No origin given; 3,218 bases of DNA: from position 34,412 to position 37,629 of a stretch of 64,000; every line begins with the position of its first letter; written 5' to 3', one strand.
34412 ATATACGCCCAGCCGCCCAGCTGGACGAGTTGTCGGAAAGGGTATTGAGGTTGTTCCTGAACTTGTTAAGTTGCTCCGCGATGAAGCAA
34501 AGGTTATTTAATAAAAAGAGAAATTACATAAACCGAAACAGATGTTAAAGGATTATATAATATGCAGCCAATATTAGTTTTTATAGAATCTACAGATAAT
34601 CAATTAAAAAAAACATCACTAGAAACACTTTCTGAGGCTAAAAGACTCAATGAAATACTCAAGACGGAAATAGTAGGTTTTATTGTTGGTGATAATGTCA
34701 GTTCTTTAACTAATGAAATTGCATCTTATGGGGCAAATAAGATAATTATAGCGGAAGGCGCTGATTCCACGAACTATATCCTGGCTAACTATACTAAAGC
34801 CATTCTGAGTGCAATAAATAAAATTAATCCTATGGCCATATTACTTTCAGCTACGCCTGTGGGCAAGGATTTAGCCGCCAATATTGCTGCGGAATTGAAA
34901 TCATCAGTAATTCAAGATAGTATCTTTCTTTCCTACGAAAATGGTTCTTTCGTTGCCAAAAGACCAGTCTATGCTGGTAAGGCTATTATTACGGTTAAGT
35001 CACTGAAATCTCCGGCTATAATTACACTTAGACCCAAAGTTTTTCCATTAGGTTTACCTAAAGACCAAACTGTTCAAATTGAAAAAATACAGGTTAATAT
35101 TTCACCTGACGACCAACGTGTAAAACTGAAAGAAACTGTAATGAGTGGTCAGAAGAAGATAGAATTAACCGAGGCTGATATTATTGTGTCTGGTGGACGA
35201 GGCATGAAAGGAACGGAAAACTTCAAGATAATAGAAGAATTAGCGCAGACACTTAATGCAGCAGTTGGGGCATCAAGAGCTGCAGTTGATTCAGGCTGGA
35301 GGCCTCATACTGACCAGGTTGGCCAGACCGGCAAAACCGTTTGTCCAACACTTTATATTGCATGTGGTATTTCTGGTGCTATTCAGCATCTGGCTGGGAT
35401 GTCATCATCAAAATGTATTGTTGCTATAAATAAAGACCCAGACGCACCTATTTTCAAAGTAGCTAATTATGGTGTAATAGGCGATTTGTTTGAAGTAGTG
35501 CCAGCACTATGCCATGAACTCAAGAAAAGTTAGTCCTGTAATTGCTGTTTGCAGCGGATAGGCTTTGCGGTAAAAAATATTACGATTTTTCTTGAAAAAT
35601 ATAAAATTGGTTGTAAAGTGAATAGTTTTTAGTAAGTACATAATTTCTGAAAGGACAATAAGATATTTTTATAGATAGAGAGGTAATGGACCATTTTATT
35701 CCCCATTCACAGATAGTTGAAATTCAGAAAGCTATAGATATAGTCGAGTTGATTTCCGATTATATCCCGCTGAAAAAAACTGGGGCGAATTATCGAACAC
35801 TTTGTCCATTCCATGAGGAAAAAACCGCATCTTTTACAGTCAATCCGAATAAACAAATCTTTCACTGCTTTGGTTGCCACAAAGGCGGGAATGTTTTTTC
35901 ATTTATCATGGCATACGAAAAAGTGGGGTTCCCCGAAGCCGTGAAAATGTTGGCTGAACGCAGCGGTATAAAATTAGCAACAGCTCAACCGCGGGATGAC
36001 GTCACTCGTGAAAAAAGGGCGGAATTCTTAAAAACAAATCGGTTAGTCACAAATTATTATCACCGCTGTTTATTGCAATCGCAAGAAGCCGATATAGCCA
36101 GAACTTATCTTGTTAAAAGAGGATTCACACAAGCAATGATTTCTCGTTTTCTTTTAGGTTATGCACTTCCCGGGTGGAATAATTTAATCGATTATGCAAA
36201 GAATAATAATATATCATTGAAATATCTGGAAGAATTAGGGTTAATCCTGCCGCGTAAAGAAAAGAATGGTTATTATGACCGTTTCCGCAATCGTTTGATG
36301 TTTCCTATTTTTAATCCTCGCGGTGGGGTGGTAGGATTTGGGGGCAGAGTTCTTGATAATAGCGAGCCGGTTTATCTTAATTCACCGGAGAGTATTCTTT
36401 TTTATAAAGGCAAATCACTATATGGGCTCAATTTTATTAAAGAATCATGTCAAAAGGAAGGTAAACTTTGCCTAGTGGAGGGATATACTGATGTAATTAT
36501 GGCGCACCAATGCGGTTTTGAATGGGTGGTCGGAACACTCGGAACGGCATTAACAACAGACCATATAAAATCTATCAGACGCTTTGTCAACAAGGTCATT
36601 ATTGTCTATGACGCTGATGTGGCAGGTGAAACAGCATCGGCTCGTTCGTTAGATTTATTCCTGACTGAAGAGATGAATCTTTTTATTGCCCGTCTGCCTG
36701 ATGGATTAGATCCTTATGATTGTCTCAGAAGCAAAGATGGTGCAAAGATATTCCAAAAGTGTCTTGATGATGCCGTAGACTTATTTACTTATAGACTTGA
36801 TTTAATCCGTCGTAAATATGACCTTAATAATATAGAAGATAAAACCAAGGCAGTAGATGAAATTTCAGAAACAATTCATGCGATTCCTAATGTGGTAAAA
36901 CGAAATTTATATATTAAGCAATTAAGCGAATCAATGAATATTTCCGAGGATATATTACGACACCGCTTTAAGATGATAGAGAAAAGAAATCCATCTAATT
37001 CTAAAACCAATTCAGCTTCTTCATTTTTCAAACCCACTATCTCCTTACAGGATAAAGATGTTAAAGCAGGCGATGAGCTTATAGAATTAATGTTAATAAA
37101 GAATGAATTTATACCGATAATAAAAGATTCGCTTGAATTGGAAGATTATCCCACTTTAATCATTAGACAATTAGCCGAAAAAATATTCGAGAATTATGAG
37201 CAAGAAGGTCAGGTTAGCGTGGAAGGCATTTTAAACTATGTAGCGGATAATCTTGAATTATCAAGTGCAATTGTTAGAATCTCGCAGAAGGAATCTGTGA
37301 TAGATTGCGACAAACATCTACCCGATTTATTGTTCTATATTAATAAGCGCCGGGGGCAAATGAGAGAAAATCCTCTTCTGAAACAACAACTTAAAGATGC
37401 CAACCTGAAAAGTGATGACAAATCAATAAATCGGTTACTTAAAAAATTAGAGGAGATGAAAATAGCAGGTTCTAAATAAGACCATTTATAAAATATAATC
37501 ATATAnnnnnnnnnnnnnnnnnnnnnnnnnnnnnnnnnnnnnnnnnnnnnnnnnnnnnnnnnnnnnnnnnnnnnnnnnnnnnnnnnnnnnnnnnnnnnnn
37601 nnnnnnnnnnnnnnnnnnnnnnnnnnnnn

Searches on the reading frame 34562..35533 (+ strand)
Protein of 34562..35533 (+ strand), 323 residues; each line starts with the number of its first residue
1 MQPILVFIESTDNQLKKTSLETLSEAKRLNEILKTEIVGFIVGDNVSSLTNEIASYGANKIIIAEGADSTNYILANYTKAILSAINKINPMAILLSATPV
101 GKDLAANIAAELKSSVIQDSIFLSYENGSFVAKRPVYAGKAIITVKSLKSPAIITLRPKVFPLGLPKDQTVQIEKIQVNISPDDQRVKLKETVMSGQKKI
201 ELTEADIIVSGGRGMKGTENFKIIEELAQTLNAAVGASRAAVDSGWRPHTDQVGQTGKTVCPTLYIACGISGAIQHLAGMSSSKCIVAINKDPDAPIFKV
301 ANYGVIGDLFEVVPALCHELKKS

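Call 66: search_protein_families(library=pfam, proteins=[window:34562-35533:+], max_evalue=0.00001)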
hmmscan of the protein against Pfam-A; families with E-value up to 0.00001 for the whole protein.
window:34562-35533:+ (323 aa): 2 families
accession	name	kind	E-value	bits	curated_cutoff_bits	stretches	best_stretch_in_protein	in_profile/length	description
PF00766.25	ETF_alpha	-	2.4e-38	130.4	27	1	201-281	1-81/81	Electron transfer flavoprotein FAD-binding domain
PF01012.27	ETF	-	8.1e-35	120.7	26.7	1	4-178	1-178/181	Electron transfer flavoprotein domain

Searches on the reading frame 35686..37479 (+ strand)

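Call 66: search_protein_families(library=pfam, proteins=[window:35686-37479:+], max_evalue=0.00001)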
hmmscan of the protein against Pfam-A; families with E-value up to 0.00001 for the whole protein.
window:35686-37479:+ (597 aa): 6 families
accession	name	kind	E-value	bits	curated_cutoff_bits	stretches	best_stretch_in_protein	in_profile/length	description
PF08275.17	DNAG_N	-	6.6e-38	130.1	26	1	125-250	1-126/128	DNA primase catalytic core, N-terminal domain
PF01807.25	Zn_ribbon_DnaG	-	4e-37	126.4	24.9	1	7-100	3-96/98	CHC2 zinc finger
PF13662.12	Toprim_4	-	3.3e-17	62.9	25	1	260-330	2-79/85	Toprim domain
PF13155.12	Toprim_2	-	5.7e-16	59.1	22.1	1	262-345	1-86/88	Toprim-like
PF10410.14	DnaB_bind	-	4.1e-13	49.8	20.6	1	368-422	2-56/56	DnaB-helicase binding domain of primase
PF01751.28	Toprim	-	7.5e-13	48.9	23.1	1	260-326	1-81/96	Toprim domain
